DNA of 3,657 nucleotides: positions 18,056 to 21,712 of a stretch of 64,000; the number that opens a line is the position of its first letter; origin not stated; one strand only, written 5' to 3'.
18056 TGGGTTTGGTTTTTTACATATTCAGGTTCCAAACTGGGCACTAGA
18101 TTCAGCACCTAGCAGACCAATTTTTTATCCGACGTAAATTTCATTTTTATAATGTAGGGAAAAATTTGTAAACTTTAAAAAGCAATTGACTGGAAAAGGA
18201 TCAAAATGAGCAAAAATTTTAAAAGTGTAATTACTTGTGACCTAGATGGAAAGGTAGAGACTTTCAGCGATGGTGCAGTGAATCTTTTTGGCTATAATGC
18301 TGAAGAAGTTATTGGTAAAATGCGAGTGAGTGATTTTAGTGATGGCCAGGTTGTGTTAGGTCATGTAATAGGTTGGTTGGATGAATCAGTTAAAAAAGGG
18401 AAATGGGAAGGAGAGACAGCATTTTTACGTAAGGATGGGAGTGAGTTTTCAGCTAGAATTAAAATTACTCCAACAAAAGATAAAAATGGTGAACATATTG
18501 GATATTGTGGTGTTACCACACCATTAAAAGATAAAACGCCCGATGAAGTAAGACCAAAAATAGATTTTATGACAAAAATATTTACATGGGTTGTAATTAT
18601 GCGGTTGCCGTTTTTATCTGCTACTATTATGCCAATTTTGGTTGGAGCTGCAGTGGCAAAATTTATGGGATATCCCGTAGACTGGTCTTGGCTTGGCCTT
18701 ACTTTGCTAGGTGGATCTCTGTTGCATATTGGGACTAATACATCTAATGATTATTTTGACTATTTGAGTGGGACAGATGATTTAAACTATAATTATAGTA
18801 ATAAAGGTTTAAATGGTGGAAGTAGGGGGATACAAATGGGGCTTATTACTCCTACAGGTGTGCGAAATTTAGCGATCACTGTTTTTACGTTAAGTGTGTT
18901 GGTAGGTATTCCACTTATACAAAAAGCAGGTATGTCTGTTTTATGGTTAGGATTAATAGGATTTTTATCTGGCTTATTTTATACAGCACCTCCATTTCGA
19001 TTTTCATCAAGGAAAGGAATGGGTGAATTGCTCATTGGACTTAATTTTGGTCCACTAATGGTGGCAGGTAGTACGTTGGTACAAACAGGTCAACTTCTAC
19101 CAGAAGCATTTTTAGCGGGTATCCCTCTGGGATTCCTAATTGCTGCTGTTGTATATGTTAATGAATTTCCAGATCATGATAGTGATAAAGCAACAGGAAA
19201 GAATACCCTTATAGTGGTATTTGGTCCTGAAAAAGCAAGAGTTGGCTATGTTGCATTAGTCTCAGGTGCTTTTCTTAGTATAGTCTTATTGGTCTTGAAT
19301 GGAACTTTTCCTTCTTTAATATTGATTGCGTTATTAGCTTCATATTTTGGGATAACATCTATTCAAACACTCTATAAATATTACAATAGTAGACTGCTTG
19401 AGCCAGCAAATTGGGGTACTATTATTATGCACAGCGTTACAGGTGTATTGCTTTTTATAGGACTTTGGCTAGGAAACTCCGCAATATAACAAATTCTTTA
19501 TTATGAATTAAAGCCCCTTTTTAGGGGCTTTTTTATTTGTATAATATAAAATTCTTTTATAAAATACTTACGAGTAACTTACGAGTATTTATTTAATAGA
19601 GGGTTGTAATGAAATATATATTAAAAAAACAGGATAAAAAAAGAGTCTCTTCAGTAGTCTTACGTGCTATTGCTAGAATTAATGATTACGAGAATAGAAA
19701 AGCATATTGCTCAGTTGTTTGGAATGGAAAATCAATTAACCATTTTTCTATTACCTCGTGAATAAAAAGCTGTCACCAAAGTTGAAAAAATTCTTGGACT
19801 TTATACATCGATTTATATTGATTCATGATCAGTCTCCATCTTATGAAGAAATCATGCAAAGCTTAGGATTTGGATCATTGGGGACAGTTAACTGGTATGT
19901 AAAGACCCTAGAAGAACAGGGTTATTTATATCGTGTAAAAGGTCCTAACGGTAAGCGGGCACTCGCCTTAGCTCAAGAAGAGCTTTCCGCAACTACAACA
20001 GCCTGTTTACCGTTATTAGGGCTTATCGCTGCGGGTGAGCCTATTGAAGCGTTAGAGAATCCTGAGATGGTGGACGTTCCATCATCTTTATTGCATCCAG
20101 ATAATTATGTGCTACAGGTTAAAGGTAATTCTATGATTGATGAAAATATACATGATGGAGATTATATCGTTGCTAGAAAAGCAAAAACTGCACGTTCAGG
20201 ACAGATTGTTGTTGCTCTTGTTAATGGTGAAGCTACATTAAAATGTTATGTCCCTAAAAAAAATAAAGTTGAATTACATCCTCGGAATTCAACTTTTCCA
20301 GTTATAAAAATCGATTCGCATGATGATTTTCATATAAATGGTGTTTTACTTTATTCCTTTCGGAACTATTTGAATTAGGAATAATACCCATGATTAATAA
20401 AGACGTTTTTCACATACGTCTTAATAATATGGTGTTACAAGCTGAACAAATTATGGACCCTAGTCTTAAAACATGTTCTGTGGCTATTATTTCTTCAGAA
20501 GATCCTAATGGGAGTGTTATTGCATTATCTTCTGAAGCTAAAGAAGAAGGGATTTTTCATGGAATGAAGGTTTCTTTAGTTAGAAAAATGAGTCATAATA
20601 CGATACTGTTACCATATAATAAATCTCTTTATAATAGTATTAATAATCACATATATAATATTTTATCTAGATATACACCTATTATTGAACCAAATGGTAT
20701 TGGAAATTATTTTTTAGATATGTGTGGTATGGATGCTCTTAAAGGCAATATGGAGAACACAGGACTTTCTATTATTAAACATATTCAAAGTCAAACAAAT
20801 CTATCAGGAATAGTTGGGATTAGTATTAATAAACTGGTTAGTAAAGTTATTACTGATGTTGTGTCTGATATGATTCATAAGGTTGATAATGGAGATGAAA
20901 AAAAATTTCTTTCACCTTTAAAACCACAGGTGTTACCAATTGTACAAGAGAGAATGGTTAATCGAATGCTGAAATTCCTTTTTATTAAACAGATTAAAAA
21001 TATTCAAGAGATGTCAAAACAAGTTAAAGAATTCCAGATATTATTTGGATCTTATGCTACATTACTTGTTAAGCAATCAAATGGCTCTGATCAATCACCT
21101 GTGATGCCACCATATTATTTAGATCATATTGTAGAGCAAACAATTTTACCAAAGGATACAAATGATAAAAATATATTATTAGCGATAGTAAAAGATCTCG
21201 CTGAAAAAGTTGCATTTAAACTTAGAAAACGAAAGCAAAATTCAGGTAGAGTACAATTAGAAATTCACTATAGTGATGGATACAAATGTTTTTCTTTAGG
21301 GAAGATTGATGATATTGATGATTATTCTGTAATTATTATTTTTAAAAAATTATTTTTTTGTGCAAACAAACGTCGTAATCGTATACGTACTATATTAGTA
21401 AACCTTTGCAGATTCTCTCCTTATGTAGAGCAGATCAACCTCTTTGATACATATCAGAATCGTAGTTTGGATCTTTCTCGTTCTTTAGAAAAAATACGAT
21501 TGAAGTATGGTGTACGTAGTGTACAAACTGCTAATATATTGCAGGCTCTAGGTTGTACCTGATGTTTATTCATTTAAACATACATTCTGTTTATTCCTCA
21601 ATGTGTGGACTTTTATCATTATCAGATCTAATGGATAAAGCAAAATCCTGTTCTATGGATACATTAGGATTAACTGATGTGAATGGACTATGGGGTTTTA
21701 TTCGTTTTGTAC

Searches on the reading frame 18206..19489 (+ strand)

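Call 9: search_protein_families(library=pfam, proteins=[window:18206-19489:+], max_evalue=0.001)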
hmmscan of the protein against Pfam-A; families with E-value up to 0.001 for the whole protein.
window:18206-19489:+ (427 aa): 4 families
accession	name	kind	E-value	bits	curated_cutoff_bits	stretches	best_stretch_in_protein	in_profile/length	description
PF01040.23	UbiA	-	2.5e-31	109.3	34.2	1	141-395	2-238/250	UbiA prenyltransferase family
PF13426.13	PAS_9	-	3.5e-11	43.7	27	1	8-102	4-96/103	PAS domain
PF00989.32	PAS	-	1.1e-06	29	22.6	1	8-103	14-109/113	PAS fold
PF08447.18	PAS_3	-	1.1e-05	26.1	25.6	1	20-103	4-88/89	PAS fold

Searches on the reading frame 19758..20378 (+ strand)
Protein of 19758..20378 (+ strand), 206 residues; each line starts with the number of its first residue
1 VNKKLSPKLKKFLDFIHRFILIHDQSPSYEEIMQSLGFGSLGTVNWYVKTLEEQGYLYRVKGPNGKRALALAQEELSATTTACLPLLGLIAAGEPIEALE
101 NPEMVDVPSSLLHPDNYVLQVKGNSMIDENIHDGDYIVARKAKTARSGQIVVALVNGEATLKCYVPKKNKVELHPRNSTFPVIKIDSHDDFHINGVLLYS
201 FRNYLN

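Call 9: search_protein_families(library=pfam, proteins=[window:19758-20378:+], max_evalue=0.001)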
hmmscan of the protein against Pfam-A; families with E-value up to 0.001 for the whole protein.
window:19758-20378:+ (206 aa): 2 families
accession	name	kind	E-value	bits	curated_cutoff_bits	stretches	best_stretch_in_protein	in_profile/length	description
PF00717.28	Peptidase_S24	-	4.3e-27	94.6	23.3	1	85-197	1-115/116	Peptidase S24-like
PF01726.22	LexA_DNA_bind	-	1.1e-07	32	23.7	1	3-62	2-61/65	LexA DNA binding domain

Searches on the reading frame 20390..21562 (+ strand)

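Call 9: search_protein_families(library=pfam, proteins=[window:20390-21562:+], max_evalue=0.001)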
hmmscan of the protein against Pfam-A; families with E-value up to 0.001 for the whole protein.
window:20390-21562:+ (390 aa): 2 families
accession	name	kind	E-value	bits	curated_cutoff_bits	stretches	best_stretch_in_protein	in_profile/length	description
PF00817.25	IMS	-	4.9e-28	98.3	23.2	1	12-156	4-148/148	impB/mucB/samB family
PF11799.13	IMS_C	-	3.6e-06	27.8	20.7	1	249-296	6-53/109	impB/mucB/samB family C-terminal domain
